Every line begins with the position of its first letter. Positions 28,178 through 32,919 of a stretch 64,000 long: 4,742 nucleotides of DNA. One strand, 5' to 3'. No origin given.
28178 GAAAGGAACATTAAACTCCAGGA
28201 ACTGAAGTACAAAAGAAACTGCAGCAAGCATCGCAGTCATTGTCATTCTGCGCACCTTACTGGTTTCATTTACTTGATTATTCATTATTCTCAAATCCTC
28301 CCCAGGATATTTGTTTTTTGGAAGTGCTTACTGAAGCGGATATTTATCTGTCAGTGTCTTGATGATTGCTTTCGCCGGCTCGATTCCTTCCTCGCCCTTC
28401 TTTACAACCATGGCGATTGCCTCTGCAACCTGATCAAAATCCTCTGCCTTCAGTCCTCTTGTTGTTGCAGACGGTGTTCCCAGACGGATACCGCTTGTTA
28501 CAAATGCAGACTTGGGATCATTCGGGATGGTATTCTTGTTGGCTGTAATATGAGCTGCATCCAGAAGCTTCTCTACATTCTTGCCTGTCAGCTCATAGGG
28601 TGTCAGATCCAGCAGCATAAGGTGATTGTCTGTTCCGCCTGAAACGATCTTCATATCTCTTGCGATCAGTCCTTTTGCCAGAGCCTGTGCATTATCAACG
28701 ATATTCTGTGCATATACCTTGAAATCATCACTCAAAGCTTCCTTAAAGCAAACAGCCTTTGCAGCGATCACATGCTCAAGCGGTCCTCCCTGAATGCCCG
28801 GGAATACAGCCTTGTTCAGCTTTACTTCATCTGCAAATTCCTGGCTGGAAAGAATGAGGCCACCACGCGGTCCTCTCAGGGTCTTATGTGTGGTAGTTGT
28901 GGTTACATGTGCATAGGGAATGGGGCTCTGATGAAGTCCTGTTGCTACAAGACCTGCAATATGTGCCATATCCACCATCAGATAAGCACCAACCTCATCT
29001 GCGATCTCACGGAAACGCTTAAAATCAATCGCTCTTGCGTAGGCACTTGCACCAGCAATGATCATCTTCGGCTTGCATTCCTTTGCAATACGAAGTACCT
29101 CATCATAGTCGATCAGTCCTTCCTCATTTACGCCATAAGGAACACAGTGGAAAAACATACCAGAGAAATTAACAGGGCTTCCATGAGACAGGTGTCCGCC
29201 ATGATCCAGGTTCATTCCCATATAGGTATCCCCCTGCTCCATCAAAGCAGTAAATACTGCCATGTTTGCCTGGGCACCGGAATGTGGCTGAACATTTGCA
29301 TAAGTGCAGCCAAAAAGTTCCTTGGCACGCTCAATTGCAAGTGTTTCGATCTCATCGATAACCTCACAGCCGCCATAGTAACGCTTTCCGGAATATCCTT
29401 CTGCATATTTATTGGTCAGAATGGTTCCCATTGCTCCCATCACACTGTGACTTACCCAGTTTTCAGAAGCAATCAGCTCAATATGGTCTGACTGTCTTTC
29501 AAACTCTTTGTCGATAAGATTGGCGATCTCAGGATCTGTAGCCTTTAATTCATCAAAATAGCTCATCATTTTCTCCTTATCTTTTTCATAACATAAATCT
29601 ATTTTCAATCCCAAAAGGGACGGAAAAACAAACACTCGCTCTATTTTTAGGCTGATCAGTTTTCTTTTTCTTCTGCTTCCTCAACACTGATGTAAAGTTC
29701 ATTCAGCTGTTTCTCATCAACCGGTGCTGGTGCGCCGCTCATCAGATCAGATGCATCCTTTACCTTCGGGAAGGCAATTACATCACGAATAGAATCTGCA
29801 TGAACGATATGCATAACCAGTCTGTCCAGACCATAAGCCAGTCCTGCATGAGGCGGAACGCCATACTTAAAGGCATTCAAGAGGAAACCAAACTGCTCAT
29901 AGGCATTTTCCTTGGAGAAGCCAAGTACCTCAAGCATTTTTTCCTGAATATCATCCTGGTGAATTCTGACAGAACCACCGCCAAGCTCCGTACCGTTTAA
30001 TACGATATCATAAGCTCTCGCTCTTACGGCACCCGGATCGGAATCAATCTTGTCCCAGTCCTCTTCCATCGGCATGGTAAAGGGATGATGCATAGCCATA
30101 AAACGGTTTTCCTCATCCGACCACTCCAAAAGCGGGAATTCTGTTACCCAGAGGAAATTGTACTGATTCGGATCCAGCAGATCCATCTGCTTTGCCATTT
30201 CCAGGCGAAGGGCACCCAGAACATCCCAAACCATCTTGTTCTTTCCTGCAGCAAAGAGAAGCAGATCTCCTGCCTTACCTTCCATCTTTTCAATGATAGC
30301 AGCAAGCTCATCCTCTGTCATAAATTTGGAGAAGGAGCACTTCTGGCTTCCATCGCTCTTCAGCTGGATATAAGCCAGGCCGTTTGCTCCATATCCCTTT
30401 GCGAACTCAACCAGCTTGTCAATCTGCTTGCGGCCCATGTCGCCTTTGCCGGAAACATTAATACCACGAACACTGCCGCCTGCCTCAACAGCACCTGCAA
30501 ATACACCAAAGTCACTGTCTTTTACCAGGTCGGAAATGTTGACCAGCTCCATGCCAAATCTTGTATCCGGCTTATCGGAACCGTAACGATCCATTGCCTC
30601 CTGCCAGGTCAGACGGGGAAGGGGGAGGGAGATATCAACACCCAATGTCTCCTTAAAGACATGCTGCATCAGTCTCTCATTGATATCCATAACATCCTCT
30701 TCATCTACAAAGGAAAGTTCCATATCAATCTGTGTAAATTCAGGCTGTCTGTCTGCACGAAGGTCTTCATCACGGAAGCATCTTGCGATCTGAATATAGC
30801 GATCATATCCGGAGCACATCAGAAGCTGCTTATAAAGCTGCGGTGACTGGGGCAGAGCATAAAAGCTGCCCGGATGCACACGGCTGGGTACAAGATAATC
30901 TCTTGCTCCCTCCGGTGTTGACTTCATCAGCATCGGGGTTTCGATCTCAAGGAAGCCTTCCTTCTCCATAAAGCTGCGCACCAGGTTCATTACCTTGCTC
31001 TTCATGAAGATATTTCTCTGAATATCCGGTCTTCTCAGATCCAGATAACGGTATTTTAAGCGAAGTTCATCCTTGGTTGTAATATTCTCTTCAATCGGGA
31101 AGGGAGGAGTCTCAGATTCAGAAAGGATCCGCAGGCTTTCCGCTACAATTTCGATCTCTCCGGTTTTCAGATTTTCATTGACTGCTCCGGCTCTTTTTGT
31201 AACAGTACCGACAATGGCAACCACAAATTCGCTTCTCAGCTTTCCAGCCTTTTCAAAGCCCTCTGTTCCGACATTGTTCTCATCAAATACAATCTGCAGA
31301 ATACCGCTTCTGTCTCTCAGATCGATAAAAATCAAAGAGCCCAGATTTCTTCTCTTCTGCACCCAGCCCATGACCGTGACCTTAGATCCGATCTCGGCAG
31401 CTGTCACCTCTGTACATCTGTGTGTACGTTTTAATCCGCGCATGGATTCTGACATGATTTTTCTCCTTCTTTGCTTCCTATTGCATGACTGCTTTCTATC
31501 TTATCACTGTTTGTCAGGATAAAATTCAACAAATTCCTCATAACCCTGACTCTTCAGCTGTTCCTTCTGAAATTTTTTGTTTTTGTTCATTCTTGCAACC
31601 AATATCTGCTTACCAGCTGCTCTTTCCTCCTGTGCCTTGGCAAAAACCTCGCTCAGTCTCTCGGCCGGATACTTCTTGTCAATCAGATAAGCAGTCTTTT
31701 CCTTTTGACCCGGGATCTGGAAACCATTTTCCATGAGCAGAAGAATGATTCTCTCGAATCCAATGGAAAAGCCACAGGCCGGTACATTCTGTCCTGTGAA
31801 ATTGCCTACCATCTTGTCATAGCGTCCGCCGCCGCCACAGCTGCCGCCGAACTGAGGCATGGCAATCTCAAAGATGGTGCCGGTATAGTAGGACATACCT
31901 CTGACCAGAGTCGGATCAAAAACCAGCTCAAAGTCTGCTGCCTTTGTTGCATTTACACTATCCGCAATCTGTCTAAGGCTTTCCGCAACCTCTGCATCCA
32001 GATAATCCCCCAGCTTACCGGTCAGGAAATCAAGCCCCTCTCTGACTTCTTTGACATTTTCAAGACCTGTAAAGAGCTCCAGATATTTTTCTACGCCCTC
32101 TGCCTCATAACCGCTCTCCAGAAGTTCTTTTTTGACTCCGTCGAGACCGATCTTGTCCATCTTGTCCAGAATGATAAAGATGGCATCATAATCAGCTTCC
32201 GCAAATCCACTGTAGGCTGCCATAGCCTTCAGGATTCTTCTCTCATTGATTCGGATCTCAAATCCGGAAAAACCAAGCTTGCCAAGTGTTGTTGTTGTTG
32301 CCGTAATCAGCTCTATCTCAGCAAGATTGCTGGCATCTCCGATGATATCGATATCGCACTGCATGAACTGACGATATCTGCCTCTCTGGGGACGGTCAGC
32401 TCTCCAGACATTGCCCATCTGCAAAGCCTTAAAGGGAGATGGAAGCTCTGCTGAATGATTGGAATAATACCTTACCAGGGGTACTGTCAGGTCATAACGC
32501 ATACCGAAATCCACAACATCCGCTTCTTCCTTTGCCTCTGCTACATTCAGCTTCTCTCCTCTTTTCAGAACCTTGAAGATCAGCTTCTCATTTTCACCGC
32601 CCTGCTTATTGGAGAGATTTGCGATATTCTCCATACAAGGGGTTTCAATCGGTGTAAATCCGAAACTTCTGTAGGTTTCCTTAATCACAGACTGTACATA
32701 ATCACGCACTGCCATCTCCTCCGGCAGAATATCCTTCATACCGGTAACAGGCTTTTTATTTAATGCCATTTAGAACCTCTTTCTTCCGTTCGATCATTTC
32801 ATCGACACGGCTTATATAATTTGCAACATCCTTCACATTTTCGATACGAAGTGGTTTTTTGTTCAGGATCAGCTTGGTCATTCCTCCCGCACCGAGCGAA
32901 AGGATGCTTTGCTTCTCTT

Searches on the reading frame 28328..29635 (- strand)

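Call 12: search_protein_families(library=pfam, proteins=[window:28328-29635:-])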
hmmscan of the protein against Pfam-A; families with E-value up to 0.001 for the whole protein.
window:28328-29635:- (435 aa): 2 families
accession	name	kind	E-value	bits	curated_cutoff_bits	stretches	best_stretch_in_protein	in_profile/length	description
PF00464.25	SHMT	-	3.8e-173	576.1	27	1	30-407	1-399/399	Serine hydroxymethyltransferase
PF00155.27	Aminotran_1_2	-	8.2e-09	35.5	19.7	1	87-373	38-338/361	Aminotransferase class I and II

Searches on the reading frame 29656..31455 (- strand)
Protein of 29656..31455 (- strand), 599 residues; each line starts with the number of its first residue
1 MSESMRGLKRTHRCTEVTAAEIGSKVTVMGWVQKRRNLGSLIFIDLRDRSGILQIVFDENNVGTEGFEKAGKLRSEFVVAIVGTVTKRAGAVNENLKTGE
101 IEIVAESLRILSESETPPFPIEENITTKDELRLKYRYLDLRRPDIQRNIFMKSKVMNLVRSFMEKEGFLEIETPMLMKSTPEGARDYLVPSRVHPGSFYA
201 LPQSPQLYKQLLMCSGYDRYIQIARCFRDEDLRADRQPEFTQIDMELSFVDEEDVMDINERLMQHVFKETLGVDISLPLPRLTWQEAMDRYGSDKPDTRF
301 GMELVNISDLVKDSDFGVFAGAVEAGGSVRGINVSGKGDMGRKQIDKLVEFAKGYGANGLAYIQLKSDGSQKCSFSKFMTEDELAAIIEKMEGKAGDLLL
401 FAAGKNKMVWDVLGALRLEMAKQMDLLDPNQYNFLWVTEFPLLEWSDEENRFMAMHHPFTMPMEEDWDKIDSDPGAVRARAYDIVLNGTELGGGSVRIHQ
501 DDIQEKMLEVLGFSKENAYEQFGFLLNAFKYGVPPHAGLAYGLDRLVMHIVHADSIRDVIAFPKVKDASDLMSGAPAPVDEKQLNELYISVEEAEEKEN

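Call 85: list_cluster_members(proteins=[window:29656-31455:-, window:31504-32769:-, window:34965-37298:-, window:41558-45100:-])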
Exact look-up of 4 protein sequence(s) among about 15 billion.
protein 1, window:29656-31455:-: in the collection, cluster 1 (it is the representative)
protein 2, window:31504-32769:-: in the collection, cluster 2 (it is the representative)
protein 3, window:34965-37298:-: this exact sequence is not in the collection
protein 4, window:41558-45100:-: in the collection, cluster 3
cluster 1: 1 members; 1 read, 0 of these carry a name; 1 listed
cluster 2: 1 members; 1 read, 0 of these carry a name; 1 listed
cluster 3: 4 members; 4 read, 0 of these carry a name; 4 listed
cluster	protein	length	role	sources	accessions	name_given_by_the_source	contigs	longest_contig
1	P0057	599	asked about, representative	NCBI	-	-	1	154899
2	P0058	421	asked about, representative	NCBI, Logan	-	-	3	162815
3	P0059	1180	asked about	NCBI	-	-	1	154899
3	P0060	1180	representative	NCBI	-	-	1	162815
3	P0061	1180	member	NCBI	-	-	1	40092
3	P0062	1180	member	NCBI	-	-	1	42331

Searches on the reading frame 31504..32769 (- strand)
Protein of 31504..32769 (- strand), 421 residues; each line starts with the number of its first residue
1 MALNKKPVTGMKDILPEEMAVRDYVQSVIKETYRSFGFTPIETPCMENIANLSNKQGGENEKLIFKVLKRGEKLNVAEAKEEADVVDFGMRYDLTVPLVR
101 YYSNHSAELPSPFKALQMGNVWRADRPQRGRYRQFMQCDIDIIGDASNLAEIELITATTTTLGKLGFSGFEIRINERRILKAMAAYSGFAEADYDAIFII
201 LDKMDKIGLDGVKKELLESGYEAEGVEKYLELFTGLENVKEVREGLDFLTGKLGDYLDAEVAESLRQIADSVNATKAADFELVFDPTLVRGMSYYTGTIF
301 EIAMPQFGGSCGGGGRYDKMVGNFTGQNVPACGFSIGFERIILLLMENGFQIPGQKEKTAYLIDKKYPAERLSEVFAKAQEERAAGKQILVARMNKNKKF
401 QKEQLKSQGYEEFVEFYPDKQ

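Call 86: find_homologous_proteins(query=window:31504-32769:-, max_evalue=1e-100)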
Query window:31504-32769:- (421 aa): 8000 proteins with E <= 1e-100 among 8000 candidates; the best 120 are listed.
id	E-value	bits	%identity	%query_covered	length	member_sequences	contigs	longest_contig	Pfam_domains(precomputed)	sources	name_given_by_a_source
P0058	8.3e-278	939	100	100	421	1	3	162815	PF13393.12,PF00587.31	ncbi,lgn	-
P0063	1.1e-277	938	100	100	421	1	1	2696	PF13393.12,PF00587.31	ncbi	-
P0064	8.6e-277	935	100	100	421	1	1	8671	PF13393.12,PF00587.31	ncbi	-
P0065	2.0e-276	934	100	100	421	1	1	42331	PF13393.12,PF00587.31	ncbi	-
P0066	4.9e-274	926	98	100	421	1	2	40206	PF13393.12,PF00587.31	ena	-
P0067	1.7e-273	925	98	100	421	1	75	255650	PF13393.12,PF00587.31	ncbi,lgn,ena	-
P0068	3.2e-273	924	98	100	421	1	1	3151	PF13393.12,PF00587.31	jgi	jgi:histidyl-tRNA synthetase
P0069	3.9e-273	923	98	100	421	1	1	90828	PF13393.12,PF00587.31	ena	-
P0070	4.3e-273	923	98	100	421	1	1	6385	PF13393.12,PF00587.31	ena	-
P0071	6.8e-273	923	98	100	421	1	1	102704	PF13393.12,PF00587.31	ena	-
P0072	1.2e-272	922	98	100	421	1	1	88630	PF13393.12,PF00587.31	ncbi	-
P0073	1.6e-272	921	98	100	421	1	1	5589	PF13393.12,PF00587.31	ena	-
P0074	3.9e-271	917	97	100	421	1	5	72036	PF13393.12,PF00587.31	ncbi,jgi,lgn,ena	jgi:histidyl-tRNA synthetase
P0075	3.0e-265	897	95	100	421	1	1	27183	PF13393.12,PF00587.31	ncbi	-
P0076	3.4e-265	897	95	100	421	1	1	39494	PF13393.12,PF00587.31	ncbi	-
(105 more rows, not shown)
